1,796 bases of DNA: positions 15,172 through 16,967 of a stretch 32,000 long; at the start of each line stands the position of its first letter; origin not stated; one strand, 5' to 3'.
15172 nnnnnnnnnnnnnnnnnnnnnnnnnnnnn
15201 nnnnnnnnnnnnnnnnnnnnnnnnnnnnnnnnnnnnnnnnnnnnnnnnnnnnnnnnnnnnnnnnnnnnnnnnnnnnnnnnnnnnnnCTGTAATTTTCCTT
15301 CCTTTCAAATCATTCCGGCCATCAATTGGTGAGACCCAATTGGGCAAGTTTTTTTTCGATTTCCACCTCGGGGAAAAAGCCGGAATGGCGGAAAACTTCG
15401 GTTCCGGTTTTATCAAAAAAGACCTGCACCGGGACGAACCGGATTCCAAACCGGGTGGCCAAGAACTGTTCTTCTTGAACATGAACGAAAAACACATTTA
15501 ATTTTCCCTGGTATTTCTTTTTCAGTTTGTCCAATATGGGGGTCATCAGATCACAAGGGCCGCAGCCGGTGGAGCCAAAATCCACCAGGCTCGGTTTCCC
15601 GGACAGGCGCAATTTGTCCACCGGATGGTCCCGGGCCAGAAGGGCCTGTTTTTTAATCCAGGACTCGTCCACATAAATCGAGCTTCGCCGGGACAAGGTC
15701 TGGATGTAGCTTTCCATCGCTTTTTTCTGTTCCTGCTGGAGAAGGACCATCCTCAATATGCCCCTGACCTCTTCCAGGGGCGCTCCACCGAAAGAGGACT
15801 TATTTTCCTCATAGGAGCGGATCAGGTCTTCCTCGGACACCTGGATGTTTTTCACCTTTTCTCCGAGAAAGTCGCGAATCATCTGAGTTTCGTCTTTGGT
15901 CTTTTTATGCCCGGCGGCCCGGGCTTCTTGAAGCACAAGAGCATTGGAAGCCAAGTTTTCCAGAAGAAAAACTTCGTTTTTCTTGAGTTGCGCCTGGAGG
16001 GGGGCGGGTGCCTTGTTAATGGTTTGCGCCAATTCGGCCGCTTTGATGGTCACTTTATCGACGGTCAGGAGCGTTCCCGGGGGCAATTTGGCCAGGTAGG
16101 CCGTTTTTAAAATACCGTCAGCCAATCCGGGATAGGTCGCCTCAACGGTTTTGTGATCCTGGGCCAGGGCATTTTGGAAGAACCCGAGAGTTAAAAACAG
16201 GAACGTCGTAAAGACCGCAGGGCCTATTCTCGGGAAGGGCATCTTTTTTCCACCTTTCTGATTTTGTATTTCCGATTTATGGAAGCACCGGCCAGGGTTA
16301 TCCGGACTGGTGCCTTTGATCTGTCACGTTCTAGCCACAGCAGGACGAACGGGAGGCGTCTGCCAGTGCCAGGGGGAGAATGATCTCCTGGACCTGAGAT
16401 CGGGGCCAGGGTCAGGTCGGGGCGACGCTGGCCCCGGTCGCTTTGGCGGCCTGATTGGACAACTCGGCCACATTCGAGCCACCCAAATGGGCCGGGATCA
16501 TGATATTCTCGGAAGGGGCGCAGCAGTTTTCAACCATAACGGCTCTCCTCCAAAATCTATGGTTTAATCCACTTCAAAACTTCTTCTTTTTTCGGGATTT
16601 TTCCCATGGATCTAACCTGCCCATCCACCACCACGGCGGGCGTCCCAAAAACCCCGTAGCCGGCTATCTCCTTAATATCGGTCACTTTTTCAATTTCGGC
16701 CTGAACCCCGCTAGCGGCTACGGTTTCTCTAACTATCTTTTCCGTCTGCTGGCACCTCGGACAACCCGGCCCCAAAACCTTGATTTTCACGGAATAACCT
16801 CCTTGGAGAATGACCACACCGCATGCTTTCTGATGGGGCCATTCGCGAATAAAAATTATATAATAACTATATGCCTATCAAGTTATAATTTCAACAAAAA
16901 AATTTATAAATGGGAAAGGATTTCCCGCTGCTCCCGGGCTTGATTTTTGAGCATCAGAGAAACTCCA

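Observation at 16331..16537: Unannotated Cys-pair mini-ORF with an in-frame UGA and an fdhF-geometry SECIS-like hairpin inside the ArsR-thioredoxin operon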

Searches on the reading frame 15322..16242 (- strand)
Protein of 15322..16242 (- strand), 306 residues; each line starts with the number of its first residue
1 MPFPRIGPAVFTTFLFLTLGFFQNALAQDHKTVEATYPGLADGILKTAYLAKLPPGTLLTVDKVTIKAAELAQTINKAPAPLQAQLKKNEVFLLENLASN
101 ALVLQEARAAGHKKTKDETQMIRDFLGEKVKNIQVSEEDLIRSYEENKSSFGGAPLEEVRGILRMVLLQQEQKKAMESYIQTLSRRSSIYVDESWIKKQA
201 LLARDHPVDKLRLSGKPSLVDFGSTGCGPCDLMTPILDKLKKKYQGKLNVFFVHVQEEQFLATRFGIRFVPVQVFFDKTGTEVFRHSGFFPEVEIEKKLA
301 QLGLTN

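Call 9: search_protein_families(library=pfam, max_evalue=10, proteins=[window:15322-16242:-])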
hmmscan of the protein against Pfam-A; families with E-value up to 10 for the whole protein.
window:15322-16242:- (306 aa): 7 families
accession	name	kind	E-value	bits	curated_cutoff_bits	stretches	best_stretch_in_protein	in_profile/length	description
PF00085.26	Thioredoxin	-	1.8e-11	44.4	23.5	1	214-299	17-101/103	Thioredoxin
PF13098.12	Thioredoxin_2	-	4.1e-09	37.1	27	1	214-299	4-104/104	Thioredoxin-like domain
PF13905.12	Thioredoxin_8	-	0.0004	21.1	27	1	215-256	1-44/94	Thioredoxin-like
PF08534.16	Redoxin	-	0.0014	18.9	26.6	1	212-287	25-102/148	Redoxin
PF13728.12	TraF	-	0.01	16.1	23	1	214-279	128-202/224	F plasmid transfer operon protein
PF05714.16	PFam54_60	-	0.27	11.3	27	1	115-194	73-148/185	Borrelia Bbcrasp-1 domain containing protein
PF21825.2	crAss001_48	-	8.3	6.8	24.8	1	169-187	41-59/61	crAss001_48 related protein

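Call 15: find_related_loci(query=window:15325-16242:-, collection=genome_contigs, flank=6000)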
Query window:15325-16242:- (306 aa) in genome_contigs; peptide patterns used: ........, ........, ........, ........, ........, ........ (x = any residue, [..] = any of these).
117 stretches matched a pattern; 2 encode a relative of the query (tblastn E <= 1e-3); 2 distinct loci.
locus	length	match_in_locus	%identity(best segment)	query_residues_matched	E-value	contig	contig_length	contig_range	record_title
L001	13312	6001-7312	83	1-305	2e-165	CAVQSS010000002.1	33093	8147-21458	MAG: uncultured delta proteobacterium isolate MFD00032.bin.2.149 genome assembly, contig: contig_109092, whole genome sh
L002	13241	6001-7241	91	23-303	4e-84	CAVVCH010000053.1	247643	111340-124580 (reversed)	MAG: uncultured delta proteobacterium isolate MFD02809.bin.1.206 genome assembly, contig: contig_77414, whole genome sho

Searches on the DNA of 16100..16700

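Call 6: search_rna_families(source=window, start=16100, end=16700, threshold=evalue, max_evalue=10, show_alignments=3)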
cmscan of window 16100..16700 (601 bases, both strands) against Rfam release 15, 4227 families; matches with E-value up to 10: 14.
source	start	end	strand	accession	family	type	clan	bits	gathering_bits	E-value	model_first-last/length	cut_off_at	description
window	16401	16436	+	RF03228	mir-1471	Gene; miRNA;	-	21.2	82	0.17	10-46/57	no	mir-1471 microRNA precursor family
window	16427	16500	-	RF04055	mir-1261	Gene; miRNA;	-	19.3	91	0.68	1-82/82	no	mir-1261 microRNA precursor family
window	16247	16317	+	RF01811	PtaRNA1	Gene; antitoxin;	-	18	47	0.58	1-72/72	no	Plasmid transferred anti-sense RNA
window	16379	16455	-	RF03038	nhaA-II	Cis-reg;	-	16.1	70.4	8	1-84/84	no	nhaA-II RNA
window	16401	16436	+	RF00776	mir-540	Gene; miRNA;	-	16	80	6.6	1-67/67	no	mir-540 microRNA precursor family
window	16621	16659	-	RF00523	Prion_pknot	Cis-reg;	-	15.5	39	3.5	1-40/40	no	Prion pseudoknot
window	16507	16553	-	RF03595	mir-3569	Gene; miRNA;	-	15.3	50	4.7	1-58/58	no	mir-3569 microRNA precursor family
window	16377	16469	+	RF02246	Six3os1_1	Gene; lncRNA;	-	14.8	50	0.88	1-87/87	no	Six3os1 conserved region 1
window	16184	16273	+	RF00434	BTE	Cis-reg;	-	14.4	45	3.8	1-99/99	no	Luteovirus cap-independent translation element (BTE)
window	16396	16479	+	RF01517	iscRS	Cis-reg;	-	14.2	40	2.6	1-110/110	no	iscR stability element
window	16457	16510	-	RF01890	lincRNA-p21_2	Gene; lncRNA;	-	13.3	70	8.6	1-52/52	no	LincRNA-p21 conserved region 2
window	16399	16503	+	RF00334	SNORA3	Gene; snRNA; snoRNA; HACA-box;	CL00022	13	51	8.3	1-131/131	no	Small nucleolar RNA SNORA3/SNORA45 family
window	16366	16447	+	RF02038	SPRY4-IT1_1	Gene; lncRNA;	-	12.1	50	8.5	1-91/91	no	SPRY4-IT1 conserved region 1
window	16422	16505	-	RF00521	SAM_alpha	Cis-reg; riboswitch;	-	12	36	6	1-79/79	no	Alpha-proteobacteria SAM riboswitch aptamer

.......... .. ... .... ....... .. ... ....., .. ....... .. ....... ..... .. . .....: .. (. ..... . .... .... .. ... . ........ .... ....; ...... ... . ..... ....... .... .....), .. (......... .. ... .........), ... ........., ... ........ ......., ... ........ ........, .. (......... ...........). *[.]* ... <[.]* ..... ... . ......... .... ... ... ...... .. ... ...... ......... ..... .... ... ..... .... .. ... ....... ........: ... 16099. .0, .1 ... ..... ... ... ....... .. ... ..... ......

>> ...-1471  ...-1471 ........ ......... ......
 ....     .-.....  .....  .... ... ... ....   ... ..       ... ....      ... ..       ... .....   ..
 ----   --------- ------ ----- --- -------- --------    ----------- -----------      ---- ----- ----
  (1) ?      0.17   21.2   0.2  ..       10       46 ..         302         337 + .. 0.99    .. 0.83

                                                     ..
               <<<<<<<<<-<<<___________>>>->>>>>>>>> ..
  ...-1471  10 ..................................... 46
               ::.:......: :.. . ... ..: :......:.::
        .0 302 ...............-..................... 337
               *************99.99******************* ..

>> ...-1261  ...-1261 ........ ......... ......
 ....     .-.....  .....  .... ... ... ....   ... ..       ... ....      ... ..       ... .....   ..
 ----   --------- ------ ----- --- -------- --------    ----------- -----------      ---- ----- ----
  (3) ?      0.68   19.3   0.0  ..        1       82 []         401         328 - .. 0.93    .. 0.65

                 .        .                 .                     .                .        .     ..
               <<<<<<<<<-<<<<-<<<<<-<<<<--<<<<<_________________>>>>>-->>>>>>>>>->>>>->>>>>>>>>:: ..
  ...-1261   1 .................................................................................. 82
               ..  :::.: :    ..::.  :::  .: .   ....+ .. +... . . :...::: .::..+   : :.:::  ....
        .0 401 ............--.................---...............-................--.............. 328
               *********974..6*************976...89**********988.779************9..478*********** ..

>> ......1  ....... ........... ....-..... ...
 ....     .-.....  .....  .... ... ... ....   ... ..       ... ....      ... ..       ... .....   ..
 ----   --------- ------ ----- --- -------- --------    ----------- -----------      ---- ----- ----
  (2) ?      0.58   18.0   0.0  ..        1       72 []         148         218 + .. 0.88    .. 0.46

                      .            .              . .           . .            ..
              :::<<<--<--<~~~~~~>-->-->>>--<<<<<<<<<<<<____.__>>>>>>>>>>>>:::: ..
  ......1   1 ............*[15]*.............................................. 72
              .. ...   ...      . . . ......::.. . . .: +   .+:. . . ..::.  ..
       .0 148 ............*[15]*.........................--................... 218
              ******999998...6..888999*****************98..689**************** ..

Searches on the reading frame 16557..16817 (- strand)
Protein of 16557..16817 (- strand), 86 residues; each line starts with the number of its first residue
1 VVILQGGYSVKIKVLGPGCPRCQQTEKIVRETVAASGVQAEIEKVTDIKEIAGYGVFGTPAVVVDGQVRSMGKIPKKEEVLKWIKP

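Call 9: search_protein_families(library=pfam, max_evalue=10, proteins=[window:16557-16817:-])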
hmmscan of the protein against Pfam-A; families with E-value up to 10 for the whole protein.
window:16557-16817:- (86 aa): 6 families
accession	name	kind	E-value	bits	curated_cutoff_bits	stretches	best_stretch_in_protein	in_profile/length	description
PF13192.12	Thioredoxin_3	-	3.4e-29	101.1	24.8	1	10-85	1-76/76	Thioredoxin domain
PF01323.26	DSBA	-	0.0037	17.5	25.6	1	46-72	154-179/191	DSBA-like thioredoxin domain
PF13098.12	Thioredoxin_2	-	0.0049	17.6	27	1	17-83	15-103/104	Thioredoxin-like domain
PF06953.17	ArsD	-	0.022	15.5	27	1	50-85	64-99/123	Arsenical resistance operon protein ArsD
PF00462.30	Glutaredoxin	-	0.052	14.2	22.9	1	13-67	6-58/60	Glutaredoxin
PF03811.18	Zn_ribbon_InsA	-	0.057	13.6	26.1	1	19-32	8-20/35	InsA N-terminal domain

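Call 10: search_protein_families(library=ncbifam, max_evalue=10, proteins=[window:16557-16817:-])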
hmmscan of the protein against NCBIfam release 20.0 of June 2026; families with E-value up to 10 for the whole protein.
window:16557-16817:- (86 aa): 7 families
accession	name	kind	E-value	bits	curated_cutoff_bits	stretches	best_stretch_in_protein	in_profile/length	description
TIGR00412.2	redox_disulf_2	subfamily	1.1e-28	99.4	62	1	11-85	1-75/75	MTH895/ArsE family thioredoxin-like protein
TIGR00411.1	redox_disulf_1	equivalog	7.6e-11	41.9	92.75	1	10-85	1-79/82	MJ0307 family thioredoxin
NF049942.1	DF_fam_seleno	subfamily_domain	1.9e-05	24.6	70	1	17-67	7-59/96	DF family (seleno)protein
TIGR02187.2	PDO_seleno_TRX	equivalog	6.1e-05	22.5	185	1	10-78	130-201/209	protein disulfide oxidoreductase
NF033727.2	chaperon_ArsD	equivalog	0.039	14.5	90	1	43-83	56-96/97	arsenite efflux transporter metallochaperone ArsD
NF040730.1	CxCC_doxin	equivalog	0.071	12.9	65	1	18-69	10-64/83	thioredoxin-like (seleno)protein SaoT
NF047871.1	vicin_ArsD_rel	equivalog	0.088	12.7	90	1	58-84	97-123/124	ArsD-related vicinal cysteine protein VcpD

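Call 13: find_encoding_contigs(protein=window:16557-16817:-, flank=10000, max_places=10)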
Protein window:16557-16817:- (86 aa): no gene with exactly this product is on record in the collection.

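Call 14: list_cluster_members(proteins=[P0001, window:16560-16817:-, window:15325-16242:-])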
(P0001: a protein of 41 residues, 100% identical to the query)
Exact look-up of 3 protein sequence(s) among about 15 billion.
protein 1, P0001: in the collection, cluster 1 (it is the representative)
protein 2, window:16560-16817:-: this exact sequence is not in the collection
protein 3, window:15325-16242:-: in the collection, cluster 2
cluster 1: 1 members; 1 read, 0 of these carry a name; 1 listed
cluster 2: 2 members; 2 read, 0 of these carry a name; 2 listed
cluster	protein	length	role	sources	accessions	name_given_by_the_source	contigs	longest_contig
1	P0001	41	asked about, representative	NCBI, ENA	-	-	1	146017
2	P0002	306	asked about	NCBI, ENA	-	-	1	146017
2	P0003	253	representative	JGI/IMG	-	-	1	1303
